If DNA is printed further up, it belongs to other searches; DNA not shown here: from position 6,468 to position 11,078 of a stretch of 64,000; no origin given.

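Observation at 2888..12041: Three-gene outer-membrane module: oversized TonB-receptor-like barrel + 1436-aa T9SS cargo + dedicated PorV/PorQ-like protein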

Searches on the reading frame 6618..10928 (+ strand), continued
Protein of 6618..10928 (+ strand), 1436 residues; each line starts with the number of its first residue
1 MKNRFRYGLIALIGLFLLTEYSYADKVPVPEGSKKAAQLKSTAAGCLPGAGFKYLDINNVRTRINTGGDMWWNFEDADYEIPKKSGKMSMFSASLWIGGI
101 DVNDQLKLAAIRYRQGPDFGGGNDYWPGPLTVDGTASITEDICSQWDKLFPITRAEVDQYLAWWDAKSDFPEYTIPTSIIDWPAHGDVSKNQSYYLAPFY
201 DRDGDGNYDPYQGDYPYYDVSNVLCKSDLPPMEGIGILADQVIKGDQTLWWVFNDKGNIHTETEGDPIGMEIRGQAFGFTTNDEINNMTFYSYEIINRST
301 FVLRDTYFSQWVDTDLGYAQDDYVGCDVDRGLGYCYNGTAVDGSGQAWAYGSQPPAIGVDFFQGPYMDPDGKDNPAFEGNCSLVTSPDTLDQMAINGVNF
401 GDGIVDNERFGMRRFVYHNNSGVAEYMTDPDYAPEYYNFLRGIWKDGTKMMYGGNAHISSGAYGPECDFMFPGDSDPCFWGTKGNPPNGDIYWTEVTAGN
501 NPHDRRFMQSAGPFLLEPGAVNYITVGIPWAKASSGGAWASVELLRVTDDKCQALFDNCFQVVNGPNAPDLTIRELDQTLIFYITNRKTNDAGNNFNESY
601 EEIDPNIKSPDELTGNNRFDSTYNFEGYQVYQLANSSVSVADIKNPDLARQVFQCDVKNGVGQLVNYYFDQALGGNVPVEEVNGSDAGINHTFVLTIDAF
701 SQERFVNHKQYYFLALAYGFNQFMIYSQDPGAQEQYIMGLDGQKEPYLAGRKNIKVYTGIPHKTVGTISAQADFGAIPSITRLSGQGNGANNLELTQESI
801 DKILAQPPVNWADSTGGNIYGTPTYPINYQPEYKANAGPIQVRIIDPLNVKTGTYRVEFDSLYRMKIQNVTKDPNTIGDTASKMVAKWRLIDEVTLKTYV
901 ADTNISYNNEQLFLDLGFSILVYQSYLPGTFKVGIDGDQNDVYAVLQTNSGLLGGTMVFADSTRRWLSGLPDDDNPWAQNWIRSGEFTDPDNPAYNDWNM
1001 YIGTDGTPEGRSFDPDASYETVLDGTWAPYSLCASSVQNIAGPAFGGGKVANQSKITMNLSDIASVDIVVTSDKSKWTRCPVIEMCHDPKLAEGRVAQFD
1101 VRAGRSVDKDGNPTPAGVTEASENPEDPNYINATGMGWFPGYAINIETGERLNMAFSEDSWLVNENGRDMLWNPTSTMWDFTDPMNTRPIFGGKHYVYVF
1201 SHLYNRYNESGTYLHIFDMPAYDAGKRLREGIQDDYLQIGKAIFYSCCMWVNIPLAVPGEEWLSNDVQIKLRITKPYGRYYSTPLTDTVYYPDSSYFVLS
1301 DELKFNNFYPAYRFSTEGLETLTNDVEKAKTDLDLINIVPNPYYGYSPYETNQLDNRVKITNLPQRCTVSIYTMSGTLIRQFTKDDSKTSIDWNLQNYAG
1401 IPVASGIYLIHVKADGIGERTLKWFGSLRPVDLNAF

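Call 52: fold_search(model_id=the predicted structure, library=viral)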
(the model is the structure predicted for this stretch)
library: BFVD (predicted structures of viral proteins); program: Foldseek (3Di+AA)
matches with E <= 10: 227; with E <= 0.001: 1
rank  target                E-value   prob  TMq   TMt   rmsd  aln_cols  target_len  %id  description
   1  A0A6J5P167            8.0e-06  0.99  0.11  0.09  21.2       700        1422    8  Fibronectin type III [uncultured Caudovirales phage]
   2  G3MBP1                3.0e-03  0.54  0.07  0.23  22.9       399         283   12  Gp175 [Bacillus phage G]
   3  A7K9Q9                7.8e-03  0.12  0.09  0.07  30.7       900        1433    8  Uncharacterized protein Z649L [Chlorovirus heliozoae]
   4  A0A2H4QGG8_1          1.6e-02  0.04  0.04  0.03  32.5       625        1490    9  (no name in the UniProt tables at hand)
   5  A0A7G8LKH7            1.7e-02  0.25  0.06  0.19  23.0       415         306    9  Minor tail protein [Gordonia phage Love]
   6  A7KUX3                2.9e-02  0.08  0.06  0.13  23.7       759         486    7  (no name in the UniProt tables at hand)
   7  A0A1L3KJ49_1          3.8e-02  0.02  0.03  0.04  30.8       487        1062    9  (no name in the UniProt tables at hand)
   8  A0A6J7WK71            5.0e-02  0.21  0.08  0.08  17.0       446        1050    9  Uncharacterized protein [uncultured Caudovirales phage]
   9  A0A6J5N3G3            5.3e-02  0.15  0.07  0.09  23.5       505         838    9  Tip attachment protein J [uncultured Caudovirales phage]
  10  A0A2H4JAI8            5.6e-02  0.11  0.06  0.11  28.5       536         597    8  Putative structural protein [uncultured Caudovirales phage]
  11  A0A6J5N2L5            7.2e-02  0.08  0.05  0.12  37.7       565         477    8  Fibronectin type III [uncultured Caudovirales phage]
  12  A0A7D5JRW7            1.3e-01  0.11  0.07  0.06  24.4       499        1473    9  (no name in the UniProt tables at hand)
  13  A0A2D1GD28            1.4e-01  0.09  0.06  0.08  21.7       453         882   10  (no name in the UniProt tables at hand)
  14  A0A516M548            1.6e-01  0.07  0.06  0.14  26.3       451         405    8  (no name in the UniProt tables at hand)
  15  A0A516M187            1.9e-01  0.15  0.05  0.21  20.0       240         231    5  (no name in the UniProt tables at hand)
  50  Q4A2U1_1              9.7e-01  0.01  0.03  0.03  31.4       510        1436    8  Putative membrane protein [Emiliania huxleyi virus 86 (isolate United Kingdom/English Channel/1999)]
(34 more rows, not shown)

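Call 60: search_protein_families(library=pfam, proteins=[L066:4750-7896:+, L066:1793-3508:+, L066:34-1755:+, L050:12072-13190:+, L050:5676-6866:+, L050:3577-5655:-, L067:12004-12891:+, L067:5159-7624:-, L067:17602-19878:+, L067:15035-17524:-], max_evalue=0.001)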
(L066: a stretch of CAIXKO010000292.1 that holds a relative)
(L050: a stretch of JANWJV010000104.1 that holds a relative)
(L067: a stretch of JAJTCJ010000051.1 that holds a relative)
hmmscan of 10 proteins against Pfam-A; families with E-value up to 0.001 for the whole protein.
L066:4750-7896:+ (1048 aa): 6 families
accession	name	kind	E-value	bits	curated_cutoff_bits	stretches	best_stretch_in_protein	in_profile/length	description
PF07494.17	Reg_prop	-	1.3e-38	126.4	20.4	1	39-61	1-23/24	Two component regulator propeller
PF06580.19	His_kinase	-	5.3e-21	75.1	25.2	1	837-913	5-81/81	Histidine kinase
PF16819.11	DUF5074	-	4.1e-09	36.4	27.2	0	113-211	122-215/353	Domain of unknown function (DUF5074)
PF07495.19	Y_Y_Y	-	3.3e-06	27.3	26.6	1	717-778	1-60/65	Y_Y_Y domain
PF08450.18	SGL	-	8.8e-06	25.9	26.3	0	137-228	42-131/246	SMP-30/Gluconolactonase/LRE-like region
PF23748.1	Beta-prop_LRRK2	-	0.00034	20.2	26.9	0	269-317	265-313/359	LRRK2 beta propeller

L066:1793-3508:+ (571 aa): 1 family
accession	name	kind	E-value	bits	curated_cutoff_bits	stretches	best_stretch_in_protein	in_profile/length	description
PF00474.23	SSF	-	8.1e-54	183.5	22.8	1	40-459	2-406/406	Sodium:solute symporter family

L066:34-1755:+ (573 aa): 2 families
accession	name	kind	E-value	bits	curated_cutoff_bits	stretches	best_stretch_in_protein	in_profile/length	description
PF16335.10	GtaA_6_Hairpin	-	1.9e-142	475.1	24.9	1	206-549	1-342/343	Glutaminase A six helical-hairpin domain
PF17168.10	DUF5127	-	7.3e-43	147.4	28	1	1-200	31-229/229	Domain of unknown function (DUF5127)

L050:12072-13190:+ (372 aa): 29 families (the best 25 are shown)
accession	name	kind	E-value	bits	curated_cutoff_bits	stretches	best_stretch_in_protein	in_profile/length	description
PF00515.34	TPR_1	-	2e-59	195.6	27.8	6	160-192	1-33/34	Tetratricopeptide repeat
PF13414.12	TPR_11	-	1.2e-49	166.1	26.8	5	206-237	6-37/42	TPR repeat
PF07719.23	TPR_2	-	3.6e-46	151.9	27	4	160-192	1-33/34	Tetratricopeptide repeat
PF13181.12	TPR_8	-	6.1e-45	148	25.7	4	160-192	1-33/34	Tetratricopeptide repeat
PF13431.12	TPR_17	-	3.1e-37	124.2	24.4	2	149-179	2-32/34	Tetratricopeptide repeat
PF14559.12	TPR_19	-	1.5e-29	102.5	25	3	140-194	5-60/68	Tetratricopeptide repeat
PF13428.12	TPR_14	-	3.9e-28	95.5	23.5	1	161-201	2-42/44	Tetratricopeptide repeat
PF13432.12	TPR_16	-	2.3e-27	95.5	32.7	4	164-228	1-65/65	Tetratricopeptide repeat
PF13424.12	TPR_12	-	1.5e-26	92.8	30.1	3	126-191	3-76/77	Tetratricopeptide repeat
PF13371.12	TPR_9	-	3.5e-25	88.2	35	1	140-198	9-67/73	Tetratricopeptide repeat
PF23914.1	TPR_CcmH_CycH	-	6.7e-19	68.7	42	2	157-255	47-148/158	Cytochrome c-type biogenesis protein H TPR domain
PF13174.12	TPR_6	-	2.5e-15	56.4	26.3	1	161-193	1-33/33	Tetratricopeptide repeat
PF13374.12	TPR_10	-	2.6e-13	49.9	27.5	0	59-86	3-30/42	Tetratricopeptide repeat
PF12895.13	ANAPC3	-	1.7e-11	44.7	27.2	1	139-211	2-73/82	Anaphase-promoting complex, cyclosome, subunit 3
PF13176.12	TPR_7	-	7.7e-11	41.6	27.9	0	264-293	1-30/36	Tetratricopeptide repeat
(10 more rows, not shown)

L050:5676-6866:+ (396 aa): 1 family
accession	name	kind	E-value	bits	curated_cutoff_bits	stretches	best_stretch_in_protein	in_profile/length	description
PF21734.3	10_blade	-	7.7e-95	318.6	27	1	52-395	3-345/345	10-bladed beta propeller domain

L050:3577-5655:- (692 aa): 2 families
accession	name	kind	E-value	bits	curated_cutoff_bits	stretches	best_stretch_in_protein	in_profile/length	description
PF05649.18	Peptidase_M13_N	-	8.7e-126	420.8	32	1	56-435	1-381/381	Peptidase family M13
PF01431.27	Peptidase_M13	-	5e-72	242.3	24.5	1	487-683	1-199/205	Peptidase family M13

L067:12004-12891:+ (295 aa): 1 family
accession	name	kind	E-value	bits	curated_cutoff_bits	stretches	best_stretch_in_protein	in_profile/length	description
PF00701.28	DHDPS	-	4.7e-87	291.8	22.1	1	7-292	2-287/289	Dihydrodipicolinate synthetase family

L067:5159-7624:- (821 aa): 2 families
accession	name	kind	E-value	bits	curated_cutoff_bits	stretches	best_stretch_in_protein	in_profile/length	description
PF19313.5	DUF5916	-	2.7e-185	617.9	22.6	1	227-817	2-571/572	Domain of unknown function (DUF5916)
PF06452.16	CBM9_1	-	3.2e-08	34.1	23.4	1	41-188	2-146/185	Carbohydrate family 9 binding domain-like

L067:17602-19878:+ (758 aa): 3 families
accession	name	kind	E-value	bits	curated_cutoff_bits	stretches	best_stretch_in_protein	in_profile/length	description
PF07715.20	Plug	-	1.5e-17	64.4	23.9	1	126-230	3-106/107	TonB-dependent Receptor Plug Domain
PF13715.12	CarbopepD_reg_2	-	8.9e-15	54.9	32.2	1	32-116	2-88/88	CarboxypepD_reg-like domain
PF13620.12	CarboxypepD_reg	-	2.6e-09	37.8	32.3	1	31-100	2-77/82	Carboxypeptidase regulatory-like domain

L067:15035-17524:- (829 aa): 5 families
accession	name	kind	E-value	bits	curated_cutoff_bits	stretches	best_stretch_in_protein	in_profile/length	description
PF01566.24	Nramp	-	3e-133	444.8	29.8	1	252-607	1-356/357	Natural resistance-associated macrophage protein-like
PF02742.21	Fe_dep_repr_C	-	1.9e-31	108.3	27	1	64-133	1-70/70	Iron dependent repressor, metal binding and dimerisation domain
PF00582.32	Usp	-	2.2e-22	80.6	24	1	696-829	2-141/141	Universal stress protein family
PF01325.25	Fe_dep_repress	-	1.1e-14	54.7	26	1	5-61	5-60/60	Iron dependent repressor, N-terminal DNA binding domain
PF04023.20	FeoA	-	1.3e-05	25.6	23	1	145-201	2-58/74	FeoA domain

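Call 86: predict_structure(alignment_id=A6)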
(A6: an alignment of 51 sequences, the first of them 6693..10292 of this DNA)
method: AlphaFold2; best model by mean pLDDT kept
length: 1200 residues; sequences in the alignment: 51
mean_pLDDT: 80.3   pTM: 0.62
mean pLDDT of the five models: 80.3, 79.8, 78.2, 77.8, 73.6
residues with pLDDT >= 90: 203; 70-90: 794; 50-70: 158; < 50: 45
segments of 3 or more residues with pLDDT < 50: 1-20, 46-49, 90-96, 372-374, 586-589
pLDDT, mean of each block of 10 residues (from residue 1): 33 37 73 75 59 64 67 88 72 54 86 85 91 87 83 95 90 92 94 83 84 88 91 60 88 75 87 87 83 84 83 82 82 83 59 62 58 52 74 86 84 89 88 86 70 77 81 86 84 87 86 85 84 81 91 91 75 81 54 70 94 79 91 82 73 83 86 94 94 87 76 77 86 87 73 70 79 91 68 66 84 81 84 82 83 85 87 81 78 82 88 87 79 83 80 86 87 87 87 88 90 86 70 79 90 90 88 89 88 85 88 90 89 82 62 80 78 80 54 73
secondary structure, 60 per line:
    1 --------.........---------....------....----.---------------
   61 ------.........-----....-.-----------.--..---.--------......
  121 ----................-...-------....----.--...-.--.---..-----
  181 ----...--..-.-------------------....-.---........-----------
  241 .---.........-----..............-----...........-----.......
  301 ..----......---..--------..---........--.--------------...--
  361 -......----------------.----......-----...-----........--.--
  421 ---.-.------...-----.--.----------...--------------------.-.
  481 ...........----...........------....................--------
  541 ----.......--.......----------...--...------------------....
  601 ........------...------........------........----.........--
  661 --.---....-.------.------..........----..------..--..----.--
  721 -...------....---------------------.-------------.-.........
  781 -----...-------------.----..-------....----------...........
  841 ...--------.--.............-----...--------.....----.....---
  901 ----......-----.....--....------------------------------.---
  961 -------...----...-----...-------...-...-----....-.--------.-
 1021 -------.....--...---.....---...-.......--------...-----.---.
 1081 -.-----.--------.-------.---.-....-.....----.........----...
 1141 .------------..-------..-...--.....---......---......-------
elements in order (helices of 4 or more, strands of 3 or more residues): H9-17 E27-30 E37-40 E67-75 E81-84 H115-120 E125-128 H129-140 H152-155 H213-216 E222-229 E245-253 H259-262 E263-272 E278-288 E297-302 E307-312 E331-338 H362-367 E389-394 H408-415 E480-491 E496-506 H513-532 E545-551 E554-560 E576-578 E597-608 E624-631 E638-645 E650-658 E667-670 E686-695 E722-724 E731-734 H772-780 E816-819 E830-843 E855-867 E873-875 E884-888 E893-897 E905-910 E916-920 H923-926 E975-977 E983-985 H1028-1032 E1041-1045 E1053-1059 E1111-1114 E1116-1120 E1125-1133 H1138-1141 E1171-1175 E1179-1184 E1188-1193
